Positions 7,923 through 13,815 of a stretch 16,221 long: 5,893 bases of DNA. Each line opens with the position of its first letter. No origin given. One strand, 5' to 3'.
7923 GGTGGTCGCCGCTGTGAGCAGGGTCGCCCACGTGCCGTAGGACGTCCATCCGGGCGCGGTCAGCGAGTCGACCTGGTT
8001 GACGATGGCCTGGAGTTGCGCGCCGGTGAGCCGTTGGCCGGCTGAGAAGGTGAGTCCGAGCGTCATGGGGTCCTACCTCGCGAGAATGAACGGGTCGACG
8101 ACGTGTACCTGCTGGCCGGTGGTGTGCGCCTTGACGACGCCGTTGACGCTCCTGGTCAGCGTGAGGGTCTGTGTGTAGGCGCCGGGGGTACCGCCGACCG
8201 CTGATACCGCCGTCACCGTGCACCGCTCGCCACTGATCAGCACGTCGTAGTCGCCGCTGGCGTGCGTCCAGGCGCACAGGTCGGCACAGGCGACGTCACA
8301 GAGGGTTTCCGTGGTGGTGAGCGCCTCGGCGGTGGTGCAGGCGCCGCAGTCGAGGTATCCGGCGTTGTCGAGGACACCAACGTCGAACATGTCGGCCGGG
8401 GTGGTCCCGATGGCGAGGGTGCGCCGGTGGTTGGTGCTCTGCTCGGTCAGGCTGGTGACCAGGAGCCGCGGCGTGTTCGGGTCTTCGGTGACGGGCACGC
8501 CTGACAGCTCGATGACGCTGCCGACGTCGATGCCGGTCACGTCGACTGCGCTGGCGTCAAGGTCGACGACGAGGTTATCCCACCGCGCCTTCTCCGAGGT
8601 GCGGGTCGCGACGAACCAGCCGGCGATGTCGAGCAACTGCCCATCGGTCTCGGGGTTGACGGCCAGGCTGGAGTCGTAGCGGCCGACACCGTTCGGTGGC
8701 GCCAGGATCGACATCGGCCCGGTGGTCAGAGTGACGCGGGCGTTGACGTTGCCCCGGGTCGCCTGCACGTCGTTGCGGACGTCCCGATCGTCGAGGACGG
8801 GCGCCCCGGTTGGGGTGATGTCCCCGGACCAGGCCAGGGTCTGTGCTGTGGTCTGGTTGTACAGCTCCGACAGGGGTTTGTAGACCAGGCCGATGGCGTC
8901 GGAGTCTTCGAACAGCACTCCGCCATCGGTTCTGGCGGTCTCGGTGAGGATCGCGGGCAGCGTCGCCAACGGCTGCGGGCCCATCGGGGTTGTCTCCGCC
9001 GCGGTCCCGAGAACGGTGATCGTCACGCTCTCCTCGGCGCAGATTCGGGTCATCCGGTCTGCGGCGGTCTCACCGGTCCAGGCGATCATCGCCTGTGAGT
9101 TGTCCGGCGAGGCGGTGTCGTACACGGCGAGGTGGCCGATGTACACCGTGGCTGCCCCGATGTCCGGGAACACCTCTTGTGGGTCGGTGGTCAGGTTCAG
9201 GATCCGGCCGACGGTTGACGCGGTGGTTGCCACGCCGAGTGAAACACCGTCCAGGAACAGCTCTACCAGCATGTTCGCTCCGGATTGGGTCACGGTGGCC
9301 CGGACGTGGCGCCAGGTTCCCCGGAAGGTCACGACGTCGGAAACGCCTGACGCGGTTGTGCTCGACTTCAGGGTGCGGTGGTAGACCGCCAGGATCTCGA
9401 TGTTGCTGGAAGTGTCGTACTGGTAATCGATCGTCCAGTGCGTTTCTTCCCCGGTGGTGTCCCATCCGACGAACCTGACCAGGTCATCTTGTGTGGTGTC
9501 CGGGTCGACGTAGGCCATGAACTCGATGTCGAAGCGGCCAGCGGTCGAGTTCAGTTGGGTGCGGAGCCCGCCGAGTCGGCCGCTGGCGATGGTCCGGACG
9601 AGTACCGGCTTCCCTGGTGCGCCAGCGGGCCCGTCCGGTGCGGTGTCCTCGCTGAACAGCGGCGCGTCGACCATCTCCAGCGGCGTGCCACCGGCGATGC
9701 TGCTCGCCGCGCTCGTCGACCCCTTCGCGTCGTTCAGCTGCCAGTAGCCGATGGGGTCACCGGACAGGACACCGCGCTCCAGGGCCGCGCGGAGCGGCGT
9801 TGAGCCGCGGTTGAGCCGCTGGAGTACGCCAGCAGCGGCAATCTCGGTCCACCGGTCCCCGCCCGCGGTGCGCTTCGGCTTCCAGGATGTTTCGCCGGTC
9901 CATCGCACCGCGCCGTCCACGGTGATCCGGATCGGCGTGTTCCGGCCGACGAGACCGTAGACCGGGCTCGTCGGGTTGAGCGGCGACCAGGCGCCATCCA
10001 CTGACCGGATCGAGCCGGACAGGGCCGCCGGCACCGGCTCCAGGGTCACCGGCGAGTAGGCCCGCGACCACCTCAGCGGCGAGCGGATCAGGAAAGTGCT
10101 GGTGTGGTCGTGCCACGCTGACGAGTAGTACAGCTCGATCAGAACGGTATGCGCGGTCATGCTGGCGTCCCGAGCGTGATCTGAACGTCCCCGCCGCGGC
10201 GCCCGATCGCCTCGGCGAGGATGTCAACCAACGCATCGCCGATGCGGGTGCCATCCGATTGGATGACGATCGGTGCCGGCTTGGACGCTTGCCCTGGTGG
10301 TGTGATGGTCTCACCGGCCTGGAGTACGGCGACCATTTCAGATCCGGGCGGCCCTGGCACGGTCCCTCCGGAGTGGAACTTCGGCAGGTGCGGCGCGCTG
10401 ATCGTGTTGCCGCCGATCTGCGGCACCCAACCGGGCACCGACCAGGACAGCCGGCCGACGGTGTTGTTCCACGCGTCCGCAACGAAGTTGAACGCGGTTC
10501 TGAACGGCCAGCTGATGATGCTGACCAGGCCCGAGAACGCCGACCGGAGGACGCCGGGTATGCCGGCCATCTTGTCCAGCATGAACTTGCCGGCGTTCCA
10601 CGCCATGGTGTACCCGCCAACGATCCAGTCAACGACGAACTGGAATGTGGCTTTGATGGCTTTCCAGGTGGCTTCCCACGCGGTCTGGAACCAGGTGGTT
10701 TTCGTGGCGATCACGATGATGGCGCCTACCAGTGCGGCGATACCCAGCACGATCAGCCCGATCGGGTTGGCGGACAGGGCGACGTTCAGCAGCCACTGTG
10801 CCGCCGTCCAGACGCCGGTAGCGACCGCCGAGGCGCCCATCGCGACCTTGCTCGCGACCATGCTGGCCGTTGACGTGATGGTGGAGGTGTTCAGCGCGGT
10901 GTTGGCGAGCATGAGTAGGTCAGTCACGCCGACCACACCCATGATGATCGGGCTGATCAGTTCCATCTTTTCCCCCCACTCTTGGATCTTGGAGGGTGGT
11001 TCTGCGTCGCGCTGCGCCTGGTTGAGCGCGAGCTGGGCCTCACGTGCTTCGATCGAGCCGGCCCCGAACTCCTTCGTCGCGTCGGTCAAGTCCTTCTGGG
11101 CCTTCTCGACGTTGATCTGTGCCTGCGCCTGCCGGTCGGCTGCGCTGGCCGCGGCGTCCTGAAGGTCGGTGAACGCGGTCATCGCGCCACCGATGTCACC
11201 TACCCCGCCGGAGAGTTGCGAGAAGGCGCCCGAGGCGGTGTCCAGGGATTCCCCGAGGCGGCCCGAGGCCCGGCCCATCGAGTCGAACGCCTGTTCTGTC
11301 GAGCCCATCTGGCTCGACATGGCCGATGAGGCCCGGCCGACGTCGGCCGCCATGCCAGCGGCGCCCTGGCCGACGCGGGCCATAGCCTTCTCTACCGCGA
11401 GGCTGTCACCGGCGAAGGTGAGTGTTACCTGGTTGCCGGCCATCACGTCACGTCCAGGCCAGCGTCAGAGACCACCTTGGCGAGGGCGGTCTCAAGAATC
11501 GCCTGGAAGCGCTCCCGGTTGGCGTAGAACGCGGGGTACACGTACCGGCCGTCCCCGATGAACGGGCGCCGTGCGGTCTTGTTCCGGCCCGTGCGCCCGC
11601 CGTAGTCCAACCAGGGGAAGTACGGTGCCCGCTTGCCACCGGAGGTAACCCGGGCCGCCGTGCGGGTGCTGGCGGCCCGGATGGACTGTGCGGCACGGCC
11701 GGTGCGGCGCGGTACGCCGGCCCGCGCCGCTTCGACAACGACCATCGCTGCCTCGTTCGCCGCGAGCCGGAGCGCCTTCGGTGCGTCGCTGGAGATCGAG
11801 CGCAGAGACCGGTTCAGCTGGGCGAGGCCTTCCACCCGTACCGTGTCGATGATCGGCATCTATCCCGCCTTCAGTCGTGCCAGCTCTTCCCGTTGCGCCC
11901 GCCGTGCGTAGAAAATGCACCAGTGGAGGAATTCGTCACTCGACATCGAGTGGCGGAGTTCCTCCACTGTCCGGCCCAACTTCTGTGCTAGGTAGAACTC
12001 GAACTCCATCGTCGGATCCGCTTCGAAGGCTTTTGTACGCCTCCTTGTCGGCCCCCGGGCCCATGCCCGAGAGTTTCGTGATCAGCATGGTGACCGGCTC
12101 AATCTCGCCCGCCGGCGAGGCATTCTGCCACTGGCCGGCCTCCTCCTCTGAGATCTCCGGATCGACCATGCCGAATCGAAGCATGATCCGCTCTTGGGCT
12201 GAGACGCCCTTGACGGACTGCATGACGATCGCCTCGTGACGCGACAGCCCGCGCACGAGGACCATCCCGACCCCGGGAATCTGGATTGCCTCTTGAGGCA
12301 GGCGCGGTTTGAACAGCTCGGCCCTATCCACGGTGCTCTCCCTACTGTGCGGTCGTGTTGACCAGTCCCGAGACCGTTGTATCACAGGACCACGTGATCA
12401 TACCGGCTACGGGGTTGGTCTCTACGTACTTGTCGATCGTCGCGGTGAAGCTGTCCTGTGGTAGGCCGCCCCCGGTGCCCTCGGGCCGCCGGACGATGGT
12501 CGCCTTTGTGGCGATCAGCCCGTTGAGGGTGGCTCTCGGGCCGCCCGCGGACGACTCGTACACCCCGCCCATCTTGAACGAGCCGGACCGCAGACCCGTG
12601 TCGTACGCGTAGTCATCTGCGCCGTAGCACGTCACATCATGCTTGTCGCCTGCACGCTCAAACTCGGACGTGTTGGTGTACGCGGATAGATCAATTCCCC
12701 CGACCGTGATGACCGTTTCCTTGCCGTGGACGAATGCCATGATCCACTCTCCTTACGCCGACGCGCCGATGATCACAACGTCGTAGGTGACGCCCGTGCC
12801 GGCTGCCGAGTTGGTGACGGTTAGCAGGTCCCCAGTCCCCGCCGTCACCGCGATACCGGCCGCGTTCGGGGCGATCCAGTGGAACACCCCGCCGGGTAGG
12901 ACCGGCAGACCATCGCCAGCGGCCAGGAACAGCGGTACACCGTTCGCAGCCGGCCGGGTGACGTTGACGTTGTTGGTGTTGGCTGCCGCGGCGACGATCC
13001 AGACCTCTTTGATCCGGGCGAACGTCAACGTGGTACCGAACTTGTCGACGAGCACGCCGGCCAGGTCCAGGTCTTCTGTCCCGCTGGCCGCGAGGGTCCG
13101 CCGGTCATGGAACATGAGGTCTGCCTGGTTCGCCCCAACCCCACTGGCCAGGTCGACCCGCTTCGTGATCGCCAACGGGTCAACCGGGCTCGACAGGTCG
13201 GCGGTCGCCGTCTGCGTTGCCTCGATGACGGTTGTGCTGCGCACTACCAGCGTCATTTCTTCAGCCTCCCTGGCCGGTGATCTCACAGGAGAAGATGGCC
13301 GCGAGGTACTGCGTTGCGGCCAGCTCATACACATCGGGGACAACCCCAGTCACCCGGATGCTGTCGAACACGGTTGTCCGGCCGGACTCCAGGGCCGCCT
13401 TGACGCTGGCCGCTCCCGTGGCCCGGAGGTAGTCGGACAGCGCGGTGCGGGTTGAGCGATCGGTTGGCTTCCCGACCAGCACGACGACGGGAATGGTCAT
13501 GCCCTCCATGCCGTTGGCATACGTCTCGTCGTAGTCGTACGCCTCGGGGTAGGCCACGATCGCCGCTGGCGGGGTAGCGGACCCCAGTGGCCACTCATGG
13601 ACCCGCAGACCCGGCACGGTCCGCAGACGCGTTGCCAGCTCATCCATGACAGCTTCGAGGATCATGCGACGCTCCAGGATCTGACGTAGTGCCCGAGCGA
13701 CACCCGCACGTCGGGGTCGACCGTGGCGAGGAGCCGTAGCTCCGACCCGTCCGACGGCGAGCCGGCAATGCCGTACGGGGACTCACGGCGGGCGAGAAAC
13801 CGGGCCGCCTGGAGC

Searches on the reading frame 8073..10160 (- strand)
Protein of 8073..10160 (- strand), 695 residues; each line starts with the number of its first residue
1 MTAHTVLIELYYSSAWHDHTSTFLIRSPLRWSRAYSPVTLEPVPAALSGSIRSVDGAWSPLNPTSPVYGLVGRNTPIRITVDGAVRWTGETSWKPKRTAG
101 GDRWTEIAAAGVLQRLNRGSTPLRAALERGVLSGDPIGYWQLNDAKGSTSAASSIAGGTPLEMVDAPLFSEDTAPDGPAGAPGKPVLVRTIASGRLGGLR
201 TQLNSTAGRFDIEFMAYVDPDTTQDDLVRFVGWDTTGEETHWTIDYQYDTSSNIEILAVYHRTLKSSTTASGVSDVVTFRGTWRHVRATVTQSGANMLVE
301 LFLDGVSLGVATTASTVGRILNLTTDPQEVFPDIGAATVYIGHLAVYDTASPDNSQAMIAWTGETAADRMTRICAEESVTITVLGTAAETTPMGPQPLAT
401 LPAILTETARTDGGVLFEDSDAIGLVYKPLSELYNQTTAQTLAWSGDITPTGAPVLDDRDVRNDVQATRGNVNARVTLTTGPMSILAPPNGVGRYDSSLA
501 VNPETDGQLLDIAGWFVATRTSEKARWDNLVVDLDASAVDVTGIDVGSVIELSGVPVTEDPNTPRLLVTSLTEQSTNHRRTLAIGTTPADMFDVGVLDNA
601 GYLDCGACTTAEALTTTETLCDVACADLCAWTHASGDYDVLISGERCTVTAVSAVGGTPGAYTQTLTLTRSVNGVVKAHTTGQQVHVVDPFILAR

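Call 10: search_protein_families(library=pfam, proteins=[window:8073-10160:-], max_evalue=0.01)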
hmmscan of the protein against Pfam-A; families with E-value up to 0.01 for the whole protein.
window:8073-10160:- (695 aa): 0 families

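Call 11: search_protein_families(library=phrogs, proteins=[window:8073-10160:-], max_evalue=0.001)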
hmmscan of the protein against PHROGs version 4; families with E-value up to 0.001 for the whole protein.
window:8073-10160:- (695 aa): 2 families
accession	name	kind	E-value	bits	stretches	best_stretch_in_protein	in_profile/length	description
phrog_5313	-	unknown function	4.4e-127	426.7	2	85-694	439-1051/1052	-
phrog_24476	-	other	2.1e-20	73.2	1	446-598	438-596/1066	phosphodiesterase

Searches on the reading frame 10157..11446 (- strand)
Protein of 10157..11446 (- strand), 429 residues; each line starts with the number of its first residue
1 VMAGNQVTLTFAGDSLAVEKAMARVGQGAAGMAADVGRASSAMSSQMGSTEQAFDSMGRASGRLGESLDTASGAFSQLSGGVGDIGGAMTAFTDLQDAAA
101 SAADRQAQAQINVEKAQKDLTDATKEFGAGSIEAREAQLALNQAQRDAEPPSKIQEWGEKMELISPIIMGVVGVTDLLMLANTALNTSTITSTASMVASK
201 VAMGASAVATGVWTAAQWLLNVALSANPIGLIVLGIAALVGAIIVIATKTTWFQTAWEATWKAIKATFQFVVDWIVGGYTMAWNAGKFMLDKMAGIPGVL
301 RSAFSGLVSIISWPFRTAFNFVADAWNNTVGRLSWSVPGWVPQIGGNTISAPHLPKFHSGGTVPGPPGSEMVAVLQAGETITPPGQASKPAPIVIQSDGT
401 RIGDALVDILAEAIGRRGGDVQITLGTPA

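Call 10: search_protein_families(library=pfam, proteins=[window:10157-11446:-], max_evalue=0.01)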
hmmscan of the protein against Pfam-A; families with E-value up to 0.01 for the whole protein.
window:10157-11446:- (429 aa): 0 families

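Call 11: search_protein_families(library=phrogs, proteins=[window:10157-11446:-], max_evalue=0.001)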
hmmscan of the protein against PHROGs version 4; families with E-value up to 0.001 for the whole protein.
window:10157-11446:- (429 aa): 16 families
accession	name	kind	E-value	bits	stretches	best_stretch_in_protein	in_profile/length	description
phrog_971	-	lysis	1.5e-26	94.4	1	20-317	284-617/1338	endolysin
phrog_4197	-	tail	6e-17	61.7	1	172-276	789-890/1783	tail length tape measure protein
phrog_8462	-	tail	3.9e-13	50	1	163-296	258-378/672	tail length tape measure protein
phrog_991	-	tail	2.5e-12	46.2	1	22-425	423-928/1966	tail length tape measure protein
phrog_3981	-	tail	3.6e-08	34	1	19-384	134-505/584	tail length tape measure protein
phrog_58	-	tail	4.1e-08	33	1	18-335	395-884/1544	tail length tape measure protein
phrog_1272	-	tail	1.9e-07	30.2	1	167-326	585-747/1606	tail length tape measure protein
phrog_28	-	tail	3e-07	30.4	1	165-396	599-741/1228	tail length tape measure protein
phrog_9228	-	tail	6.7e-07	28.9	1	185-275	580-661/1425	tail length tape measure protein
phrog_1068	-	tail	1.3e-06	28.5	1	162-331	349-476/706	tail length tape measure protein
phrog_8927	-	tail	5.4e-06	25.7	1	183-344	489-652/1619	tail length tape measure protein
phrog_21157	-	tail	3.2e-05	23.5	1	181-275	664-759/782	minor tail protein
phrog_38386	-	unknown function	4.9e-05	21.7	1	184-331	736-880/1703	-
phrog_8125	-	tail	7.8e-05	22.9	1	206-331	313-438/578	tail length tape measure protein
phrog_34082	-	tail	9.9e-05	22.2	0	57-149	99-191/579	tail length tape measure protein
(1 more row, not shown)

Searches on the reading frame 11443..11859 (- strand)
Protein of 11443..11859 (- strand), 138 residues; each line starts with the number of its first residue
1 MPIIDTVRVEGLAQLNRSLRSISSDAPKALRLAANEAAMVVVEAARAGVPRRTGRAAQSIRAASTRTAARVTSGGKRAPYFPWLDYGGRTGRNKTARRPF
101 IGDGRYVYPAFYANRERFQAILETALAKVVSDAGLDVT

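Call 10: search_protein_families(library=pfam, proteins=[window:11443-11859:-], max_evalue=0.01)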
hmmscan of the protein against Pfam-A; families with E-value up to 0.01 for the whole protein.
window:11443-11859:- (138 aa): 1 family
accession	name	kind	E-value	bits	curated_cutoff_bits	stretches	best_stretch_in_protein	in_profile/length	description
PF04883.17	HK97-gp10_like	-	1.6e-05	26.2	21.4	1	14-67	2-52/78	Bacteriophage HK97-gp10, putative tail-component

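Call 11: search_protein_families(library=phrogs, proteins=[window:11443-11859:-], max_evalue=0.001)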
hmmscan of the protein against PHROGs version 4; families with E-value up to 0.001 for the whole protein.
window:11443-11859:- (138 aa): 1 family
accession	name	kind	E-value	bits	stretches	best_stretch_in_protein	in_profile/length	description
phrog_5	-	connector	2.4e-17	64.6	1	6-132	92-215/239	tail completion or Neck1 protein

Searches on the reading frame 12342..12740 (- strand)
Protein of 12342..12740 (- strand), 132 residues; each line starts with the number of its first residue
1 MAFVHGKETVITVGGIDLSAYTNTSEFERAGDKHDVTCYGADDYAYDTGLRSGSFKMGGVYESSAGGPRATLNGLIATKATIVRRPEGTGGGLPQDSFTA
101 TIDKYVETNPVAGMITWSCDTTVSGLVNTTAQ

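Call 10: search_protein_families(library=pfam, proteins=[window:12342-12740:-], max_evalue=0.01)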
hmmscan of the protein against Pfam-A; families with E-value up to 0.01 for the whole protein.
window:12342-12740:- (132 aa): 0 families

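Call 11: search_protein_families(library=phrogs, proteins=[window:12342-12740:-], max_evalue=0.001)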
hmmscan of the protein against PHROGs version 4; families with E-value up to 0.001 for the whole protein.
window:12342-12740:- (132 aa): 2 families
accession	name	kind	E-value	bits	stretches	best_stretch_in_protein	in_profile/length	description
phrog_9522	-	tail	1.3e-11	45.3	1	1-127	2-129/241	major tail protein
phrog_10528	-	tail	2.4e-06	28.6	1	2-127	3-137/142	major tail protein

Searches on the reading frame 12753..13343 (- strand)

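Call 10: search_protein_families(library=pfam, proteins=[window:12753-13343:-], max_evalue=0.01)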
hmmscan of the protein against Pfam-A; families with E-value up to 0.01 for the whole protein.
window:12753-13343:- (196 aa): 0 families

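Call 11: search_protein_families(library=phrogs, proteins=[window:12753-13343:-], max_evalue=0.001)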
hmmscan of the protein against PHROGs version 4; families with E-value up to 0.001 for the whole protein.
window:12753-13343:- (196 aa): 1 family
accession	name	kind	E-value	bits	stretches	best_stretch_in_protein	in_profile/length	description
phrog_22694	-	unknown function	2e-50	171.9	1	31-196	4-170/170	-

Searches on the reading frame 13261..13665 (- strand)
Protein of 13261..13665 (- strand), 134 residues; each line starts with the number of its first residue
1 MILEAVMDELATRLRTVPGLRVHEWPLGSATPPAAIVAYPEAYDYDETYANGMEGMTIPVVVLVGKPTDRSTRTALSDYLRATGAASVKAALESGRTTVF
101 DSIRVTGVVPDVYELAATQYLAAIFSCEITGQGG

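Call 10: search_protein_families(library=pfam, proteins=[window:13261-13665:-], max_evalue=0.01)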
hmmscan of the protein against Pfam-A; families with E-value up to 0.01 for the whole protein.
window:13261-13665:- (134 aa): 0 families

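Call 11: search_protein_families(library=phrogs, proteins=[window:13261-13665:-], max_evalue=0.001)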
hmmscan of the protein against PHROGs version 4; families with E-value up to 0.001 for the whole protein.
window:13261-13665:- (134 aa): 1 family
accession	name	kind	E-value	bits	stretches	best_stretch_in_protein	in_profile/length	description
phrog_17840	-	connector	2.1e-19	70.7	1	3-133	4-137/138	tail terminator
